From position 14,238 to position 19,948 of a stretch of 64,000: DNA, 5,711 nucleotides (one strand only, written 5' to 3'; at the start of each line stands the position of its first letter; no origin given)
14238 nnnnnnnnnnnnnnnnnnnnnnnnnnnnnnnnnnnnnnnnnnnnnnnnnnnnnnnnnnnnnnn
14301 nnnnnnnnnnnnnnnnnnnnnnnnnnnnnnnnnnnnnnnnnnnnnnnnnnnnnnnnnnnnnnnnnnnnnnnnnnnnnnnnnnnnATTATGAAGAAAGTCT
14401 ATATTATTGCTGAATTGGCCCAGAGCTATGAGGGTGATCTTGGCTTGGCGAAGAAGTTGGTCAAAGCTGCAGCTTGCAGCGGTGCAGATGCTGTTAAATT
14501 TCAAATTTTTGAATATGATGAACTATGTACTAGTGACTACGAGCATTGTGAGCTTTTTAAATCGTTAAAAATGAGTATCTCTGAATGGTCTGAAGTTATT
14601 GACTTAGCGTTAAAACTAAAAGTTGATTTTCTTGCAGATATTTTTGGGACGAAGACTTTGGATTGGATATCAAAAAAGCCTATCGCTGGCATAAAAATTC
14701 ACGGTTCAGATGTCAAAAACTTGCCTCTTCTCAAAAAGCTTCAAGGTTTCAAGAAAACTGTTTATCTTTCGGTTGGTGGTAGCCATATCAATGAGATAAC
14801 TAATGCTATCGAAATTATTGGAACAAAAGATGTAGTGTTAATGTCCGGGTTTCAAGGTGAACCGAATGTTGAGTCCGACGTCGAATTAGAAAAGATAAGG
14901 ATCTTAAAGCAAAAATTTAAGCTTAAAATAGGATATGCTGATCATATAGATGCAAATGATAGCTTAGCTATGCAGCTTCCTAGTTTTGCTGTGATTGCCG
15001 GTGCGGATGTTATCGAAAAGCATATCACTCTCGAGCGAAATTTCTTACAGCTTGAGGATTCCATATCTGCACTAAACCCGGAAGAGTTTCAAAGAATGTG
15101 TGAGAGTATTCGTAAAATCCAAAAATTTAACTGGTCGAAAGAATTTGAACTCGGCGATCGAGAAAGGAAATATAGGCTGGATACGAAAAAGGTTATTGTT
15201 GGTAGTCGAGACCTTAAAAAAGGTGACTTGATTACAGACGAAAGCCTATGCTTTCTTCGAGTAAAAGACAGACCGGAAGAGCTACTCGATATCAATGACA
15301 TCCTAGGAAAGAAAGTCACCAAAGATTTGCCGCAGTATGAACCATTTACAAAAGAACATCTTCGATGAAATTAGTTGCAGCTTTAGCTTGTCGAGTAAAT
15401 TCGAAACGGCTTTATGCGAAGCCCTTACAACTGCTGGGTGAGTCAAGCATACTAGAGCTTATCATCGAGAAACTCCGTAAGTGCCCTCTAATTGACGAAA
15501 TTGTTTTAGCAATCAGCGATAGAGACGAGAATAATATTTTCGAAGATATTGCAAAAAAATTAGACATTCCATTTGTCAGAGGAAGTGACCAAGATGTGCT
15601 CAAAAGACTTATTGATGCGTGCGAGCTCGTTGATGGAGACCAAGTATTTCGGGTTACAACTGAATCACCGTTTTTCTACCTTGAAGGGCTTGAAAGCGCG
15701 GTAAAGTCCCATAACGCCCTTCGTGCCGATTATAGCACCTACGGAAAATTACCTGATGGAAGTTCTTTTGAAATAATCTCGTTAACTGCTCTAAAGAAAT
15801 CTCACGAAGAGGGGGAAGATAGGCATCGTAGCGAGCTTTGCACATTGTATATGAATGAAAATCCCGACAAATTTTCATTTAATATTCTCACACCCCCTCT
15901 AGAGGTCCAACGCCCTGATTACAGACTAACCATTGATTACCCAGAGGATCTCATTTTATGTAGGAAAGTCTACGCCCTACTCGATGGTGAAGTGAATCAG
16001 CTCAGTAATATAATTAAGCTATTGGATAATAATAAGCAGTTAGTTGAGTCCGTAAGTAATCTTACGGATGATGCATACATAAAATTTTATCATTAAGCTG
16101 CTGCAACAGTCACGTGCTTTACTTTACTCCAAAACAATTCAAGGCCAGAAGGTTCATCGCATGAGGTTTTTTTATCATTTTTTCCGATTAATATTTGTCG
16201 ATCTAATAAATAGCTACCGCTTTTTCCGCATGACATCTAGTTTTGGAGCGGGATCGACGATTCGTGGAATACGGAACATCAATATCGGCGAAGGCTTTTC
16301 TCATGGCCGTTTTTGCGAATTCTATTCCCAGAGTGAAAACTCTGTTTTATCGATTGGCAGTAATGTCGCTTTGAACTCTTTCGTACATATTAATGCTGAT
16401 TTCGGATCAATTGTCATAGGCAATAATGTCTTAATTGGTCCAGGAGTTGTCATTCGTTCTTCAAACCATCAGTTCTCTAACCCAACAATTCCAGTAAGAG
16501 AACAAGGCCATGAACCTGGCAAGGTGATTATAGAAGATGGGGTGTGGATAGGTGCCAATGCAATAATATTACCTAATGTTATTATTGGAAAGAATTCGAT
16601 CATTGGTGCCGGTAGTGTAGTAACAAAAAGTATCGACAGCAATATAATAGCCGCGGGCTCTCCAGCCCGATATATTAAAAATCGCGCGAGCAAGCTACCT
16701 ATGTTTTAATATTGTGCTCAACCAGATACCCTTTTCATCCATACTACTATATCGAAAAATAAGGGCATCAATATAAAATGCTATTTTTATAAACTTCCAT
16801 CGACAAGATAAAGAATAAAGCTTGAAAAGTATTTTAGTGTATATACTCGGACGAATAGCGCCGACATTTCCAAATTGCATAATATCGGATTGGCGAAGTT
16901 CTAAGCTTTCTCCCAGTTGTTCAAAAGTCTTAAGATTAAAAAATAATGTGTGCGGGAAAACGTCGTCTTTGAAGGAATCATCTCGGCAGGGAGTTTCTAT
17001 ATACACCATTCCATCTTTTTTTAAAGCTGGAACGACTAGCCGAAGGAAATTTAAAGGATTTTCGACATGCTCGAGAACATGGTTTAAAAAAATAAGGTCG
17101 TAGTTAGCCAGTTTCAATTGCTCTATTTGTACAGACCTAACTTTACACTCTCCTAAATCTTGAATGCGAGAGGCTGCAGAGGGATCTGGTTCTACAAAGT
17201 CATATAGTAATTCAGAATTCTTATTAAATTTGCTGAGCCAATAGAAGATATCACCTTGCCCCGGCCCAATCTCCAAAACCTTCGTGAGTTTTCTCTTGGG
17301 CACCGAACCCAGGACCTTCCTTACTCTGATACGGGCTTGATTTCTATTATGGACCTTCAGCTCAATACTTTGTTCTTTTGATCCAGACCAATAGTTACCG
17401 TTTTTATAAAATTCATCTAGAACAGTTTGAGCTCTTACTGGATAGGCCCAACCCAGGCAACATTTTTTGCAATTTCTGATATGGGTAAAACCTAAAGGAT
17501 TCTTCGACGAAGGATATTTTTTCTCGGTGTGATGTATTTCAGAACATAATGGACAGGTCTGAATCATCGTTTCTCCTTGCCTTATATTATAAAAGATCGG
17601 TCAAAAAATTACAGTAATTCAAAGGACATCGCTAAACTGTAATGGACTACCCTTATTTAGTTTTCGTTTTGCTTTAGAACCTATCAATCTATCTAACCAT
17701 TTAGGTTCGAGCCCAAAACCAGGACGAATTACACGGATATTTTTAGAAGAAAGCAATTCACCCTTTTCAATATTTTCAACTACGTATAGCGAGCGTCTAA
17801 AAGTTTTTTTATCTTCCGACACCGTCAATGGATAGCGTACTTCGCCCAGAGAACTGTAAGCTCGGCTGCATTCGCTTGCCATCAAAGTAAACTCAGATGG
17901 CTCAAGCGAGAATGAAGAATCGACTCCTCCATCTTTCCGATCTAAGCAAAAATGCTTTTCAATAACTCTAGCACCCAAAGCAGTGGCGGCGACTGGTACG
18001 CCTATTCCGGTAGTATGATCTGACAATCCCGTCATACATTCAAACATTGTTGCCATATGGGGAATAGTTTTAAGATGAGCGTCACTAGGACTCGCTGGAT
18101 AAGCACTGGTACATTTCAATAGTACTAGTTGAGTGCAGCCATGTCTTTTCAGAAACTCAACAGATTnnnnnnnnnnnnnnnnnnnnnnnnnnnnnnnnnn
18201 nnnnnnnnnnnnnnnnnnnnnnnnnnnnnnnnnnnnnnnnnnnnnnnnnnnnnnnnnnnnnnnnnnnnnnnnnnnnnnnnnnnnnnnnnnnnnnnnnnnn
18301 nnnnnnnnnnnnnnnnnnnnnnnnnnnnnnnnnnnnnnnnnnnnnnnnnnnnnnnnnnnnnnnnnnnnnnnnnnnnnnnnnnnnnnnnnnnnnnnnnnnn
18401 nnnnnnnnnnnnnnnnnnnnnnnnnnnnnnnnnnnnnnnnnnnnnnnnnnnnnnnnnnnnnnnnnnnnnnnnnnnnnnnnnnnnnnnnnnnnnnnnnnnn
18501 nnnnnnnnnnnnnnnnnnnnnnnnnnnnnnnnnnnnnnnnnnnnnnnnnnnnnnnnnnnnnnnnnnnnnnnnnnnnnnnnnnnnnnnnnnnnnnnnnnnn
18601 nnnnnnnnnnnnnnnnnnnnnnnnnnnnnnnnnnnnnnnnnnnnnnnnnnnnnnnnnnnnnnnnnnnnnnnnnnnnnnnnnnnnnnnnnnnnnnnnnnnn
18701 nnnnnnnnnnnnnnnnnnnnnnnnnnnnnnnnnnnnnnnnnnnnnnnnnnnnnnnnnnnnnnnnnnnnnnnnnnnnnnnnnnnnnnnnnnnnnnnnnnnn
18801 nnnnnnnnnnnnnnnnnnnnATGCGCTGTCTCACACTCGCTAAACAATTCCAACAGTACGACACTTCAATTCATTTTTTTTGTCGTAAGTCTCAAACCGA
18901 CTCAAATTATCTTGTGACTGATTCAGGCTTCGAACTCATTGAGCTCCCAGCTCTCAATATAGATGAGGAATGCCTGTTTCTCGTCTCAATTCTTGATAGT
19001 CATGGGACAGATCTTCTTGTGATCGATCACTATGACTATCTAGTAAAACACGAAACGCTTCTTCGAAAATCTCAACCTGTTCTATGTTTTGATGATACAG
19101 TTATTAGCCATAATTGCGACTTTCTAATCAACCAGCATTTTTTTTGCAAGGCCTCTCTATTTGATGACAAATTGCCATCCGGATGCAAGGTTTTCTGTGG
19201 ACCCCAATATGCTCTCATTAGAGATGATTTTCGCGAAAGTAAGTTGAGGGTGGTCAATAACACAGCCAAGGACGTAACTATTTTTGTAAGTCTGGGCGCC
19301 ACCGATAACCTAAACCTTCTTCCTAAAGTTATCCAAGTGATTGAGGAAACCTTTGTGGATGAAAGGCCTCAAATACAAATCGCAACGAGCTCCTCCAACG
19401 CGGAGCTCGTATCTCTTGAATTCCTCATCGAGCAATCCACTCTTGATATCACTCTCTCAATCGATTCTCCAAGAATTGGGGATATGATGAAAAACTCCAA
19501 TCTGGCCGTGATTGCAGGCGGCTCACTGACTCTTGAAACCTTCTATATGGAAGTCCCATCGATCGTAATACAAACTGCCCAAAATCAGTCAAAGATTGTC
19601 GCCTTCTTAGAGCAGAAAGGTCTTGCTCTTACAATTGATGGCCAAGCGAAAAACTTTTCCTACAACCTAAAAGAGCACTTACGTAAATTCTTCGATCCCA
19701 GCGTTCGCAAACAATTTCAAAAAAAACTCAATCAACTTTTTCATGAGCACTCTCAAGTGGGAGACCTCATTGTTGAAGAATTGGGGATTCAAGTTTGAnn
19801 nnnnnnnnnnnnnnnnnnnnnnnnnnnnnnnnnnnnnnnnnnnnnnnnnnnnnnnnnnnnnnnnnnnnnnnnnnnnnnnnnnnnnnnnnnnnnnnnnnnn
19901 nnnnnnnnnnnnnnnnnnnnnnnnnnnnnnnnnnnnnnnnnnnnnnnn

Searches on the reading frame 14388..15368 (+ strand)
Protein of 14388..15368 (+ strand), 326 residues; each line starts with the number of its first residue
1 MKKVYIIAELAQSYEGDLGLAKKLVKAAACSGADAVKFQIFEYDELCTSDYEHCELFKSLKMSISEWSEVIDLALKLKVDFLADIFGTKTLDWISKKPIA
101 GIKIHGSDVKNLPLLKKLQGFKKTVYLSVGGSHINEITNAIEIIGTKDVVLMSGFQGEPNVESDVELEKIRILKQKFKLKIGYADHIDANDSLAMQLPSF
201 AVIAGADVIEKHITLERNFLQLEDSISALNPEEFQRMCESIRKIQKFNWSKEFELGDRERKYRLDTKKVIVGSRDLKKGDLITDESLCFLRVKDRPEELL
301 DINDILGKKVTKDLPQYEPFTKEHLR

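Call 9: search_protein_families(library=pfam, proteins=[window:14388-15368:+], max_evalue=0.001)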
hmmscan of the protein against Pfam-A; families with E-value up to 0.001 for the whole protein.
window:14388-15368:+ (326 aa): 2 families
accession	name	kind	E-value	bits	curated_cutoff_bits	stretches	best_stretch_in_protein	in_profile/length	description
PF03102.20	NeuB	-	2.3e-42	145.6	22.1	1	24-247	1-235/241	NeuB family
PF08666.17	SAF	-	9.5e-05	23.3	21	1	269-326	3-63/63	SAF domain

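Call 35: search_protein_families(library=ncbifam, proteins=[window:14388-15368:+], max_evalue=0.0001)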
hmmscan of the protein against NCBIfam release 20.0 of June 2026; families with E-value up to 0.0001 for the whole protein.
window:14388-15368:+ (326 aa): 4 families
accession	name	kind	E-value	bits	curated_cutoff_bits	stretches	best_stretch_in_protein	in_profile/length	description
TIGR03569.1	NeuB_NnaB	equivalog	1.1e-51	175.9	399.65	1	4-316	1-325/329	N-acetylneuraminate synthase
TIGR03586.1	PseI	equivalog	6.2e-40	137.4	340.25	1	3-319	1-326/327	pseudaminic acid synthase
TIGR01361.1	DAHP_synth_Bsub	equivalog_domain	3.1e-05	23.5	267.75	0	82-243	93-259/260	3-deoxy-7-phosphoheptulonate synthase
NF006421.0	PRK08673.1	subfamily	7.7e-05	22.1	335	0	83-247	163-332/338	3-deoxy-7-phosphoheptulonate synthase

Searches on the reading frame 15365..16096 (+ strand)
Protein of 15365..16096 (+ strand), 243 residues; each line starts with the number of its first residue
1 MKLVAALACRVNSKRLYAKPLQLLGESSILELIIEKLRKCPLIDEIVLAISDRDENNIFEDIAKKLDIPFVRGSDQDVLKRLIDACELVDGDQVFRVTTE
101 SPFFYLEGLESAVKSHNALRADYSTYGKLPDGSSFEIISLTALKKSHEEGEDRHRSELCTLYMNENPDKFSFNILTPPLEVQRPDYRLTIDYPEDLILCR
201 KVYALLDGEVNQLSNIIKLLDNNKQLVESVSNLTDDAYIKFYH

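Call 9: search_protein_families(library=pfam, proteins=[window:15365-16096:+], max_evalue=0.001)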
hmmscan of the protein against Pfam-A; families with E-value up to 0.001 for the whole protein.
window:15365-16096:+ (243 aa): 1 family
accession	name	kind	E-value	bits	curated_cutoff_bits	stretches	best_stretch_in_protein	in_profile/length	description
PF02348.25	CTP_transf_3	-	3.5e-19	69.9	22.6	1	9-219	6-205/217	Cytidylyltransferase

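Call 35: search_protein_families(library=ncbifam, proteins=[window:15365-16096:+], max_evalue=0.0001)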
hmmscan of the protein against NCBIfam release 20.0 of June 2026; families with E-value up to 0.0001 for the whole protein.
window:15365-16096:+ (243 aa): 2 families
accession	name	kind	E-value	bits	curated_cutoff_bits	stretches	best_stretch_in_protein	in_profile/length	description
TIGR04321.1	spiroSPASM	subfamily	1.1e-10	40.8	250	1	24-228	19-227/510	spiro-SPASM protein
NF003952.0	PRK05450.1-5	subfamily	4.3e-07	29.3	193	1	1-117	1-117/250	3-deoxy-manno-octulosonate cytidylyltransferase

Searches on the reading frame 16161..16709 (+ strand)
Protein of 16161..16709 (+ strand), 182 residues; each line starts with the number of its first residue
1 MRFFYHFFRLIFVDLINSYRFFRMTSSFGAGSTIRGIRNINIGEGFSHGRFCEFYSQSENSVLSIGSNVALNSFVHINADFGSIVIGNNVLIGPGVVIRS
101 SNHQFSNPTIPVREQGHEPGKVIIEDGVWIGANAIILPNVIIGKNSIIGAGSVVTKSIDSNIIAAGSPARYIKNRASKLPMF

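Call 9: search_protein_families(library=pfam, proteins=[window:16161-16709:+], max_evalue=0.001)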
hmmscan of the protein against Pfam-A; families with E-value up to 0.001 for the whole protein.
window:16161-16709:+ (182 aa): 3 families
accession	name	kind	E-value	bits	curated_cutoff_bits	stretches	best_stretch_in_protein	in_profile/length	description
PF00132.30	Hexapep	-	1.8e-17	62.7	27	2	122-156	2-36/36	Bacterial transferase hexapeptide (six repeats)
PF14602.12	Hexapep_2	-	8e-09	35.5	27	1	122-156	2-34/34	Hexapeptide repeat of succinyl-transferase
PF25084.1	LbH_EIF2B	-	6.5e-05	23.3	54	1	59-152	14-103/105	EIF2B subunit epsilon LbH domain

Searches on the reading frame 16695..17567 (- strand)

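Call 9: search_protein_families(library=pfam, proteins=[window:16695-17567:-], max_evalue=0.001)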
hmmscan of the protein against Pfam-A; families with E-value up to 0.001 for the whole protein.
window:16695-17567:- (290 aa): 5 families
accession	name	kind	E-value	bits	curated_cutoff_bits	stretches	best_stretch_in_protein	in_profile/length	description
PF13489.12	Methyltransf_23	-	6.9e-13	49.1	27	1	91-201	20-126/164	Methyltransferase domain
PF08242.18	Methyltransf_12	-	2.4e-10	41.4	30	1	98-188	1-98/98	Methyltransferase domain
PF13847.12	Methyltransf_31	-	2.5e-08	34.2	27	1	92-199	2-118/145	Methyltransferase domain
PF08241.18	Methyltransf_11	-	4.7e-08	34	21.2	1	98-190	1-95/95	Methyltransferase domain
PF13649.12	Methyltransf_25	-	0.00019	22.5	27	1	97-186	1-97/97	Methyltransferase domain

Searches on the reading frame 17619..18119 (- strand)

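Call 9: search_protein_families(library=pfam, proteins=[window:17619-18119:-], max_evalue=0.001)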
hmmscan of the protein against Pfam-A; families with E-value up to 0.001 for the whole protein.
window:17619-18119:- (166 aa): 2 families
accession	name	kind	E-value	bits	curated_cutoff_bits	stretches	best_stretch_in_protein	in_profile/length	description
PF03102.20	NeuB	-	6.9e-34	117.8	22.1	1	1-94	146-239/241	NeuB family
PF08666.17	SAF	-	3.5e-10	40.7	21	1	108-165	1-62/63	SAF domain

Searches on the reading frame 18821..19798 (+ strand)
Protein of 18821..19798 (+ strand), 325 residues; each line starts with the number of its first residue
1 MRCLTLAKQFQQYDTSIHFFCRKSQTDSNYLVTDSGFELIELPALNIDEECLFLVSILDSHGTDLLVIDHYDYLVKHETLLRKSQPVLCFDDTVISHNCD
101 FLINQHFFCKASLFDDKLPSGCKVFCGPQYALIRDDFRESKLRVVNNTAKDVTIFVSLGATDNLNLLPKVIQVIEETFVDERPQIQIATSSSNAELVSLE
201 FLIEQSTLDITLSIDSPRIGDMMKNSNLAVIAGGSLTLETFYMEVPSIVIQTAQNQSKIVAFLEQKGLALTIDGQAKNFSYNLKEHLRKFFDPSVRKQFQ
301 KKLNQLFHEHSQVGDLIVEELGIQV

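Call 9: search_protein_families(library=pfam, proteins=[window:18821-19798:+], max_evalue=0.001)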
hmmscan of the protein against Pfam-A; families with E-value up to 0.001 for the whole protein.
window:18821-19798:+ (325 aa): 0 families

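Call 35: search_protein_families(library=ncbifam, proteins=[window:18821-19798:+], max_evalue=0.0001)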
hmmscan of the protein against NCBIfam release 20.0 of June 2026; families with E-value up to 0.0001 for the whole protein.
window:18821-19798:+ (325 aa): 2 families
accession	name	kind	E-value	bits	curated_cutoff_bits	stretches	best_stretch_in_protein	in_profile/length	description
TIGR03590.1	PseG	equivalog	3.2e-52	177.9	153.55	1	1-262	19-279/280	UDP-2,4-diacetamido-2,4,6-trideoxy-beta-L-altropyranose hydrolase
TIGR01133.1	murG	equivalog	4.1e-08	32.6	250.25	1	148-310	180-344/353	undecaprenyldiphospho-muramoylpentapeptide beta-N-acetylglucosaminyltransferase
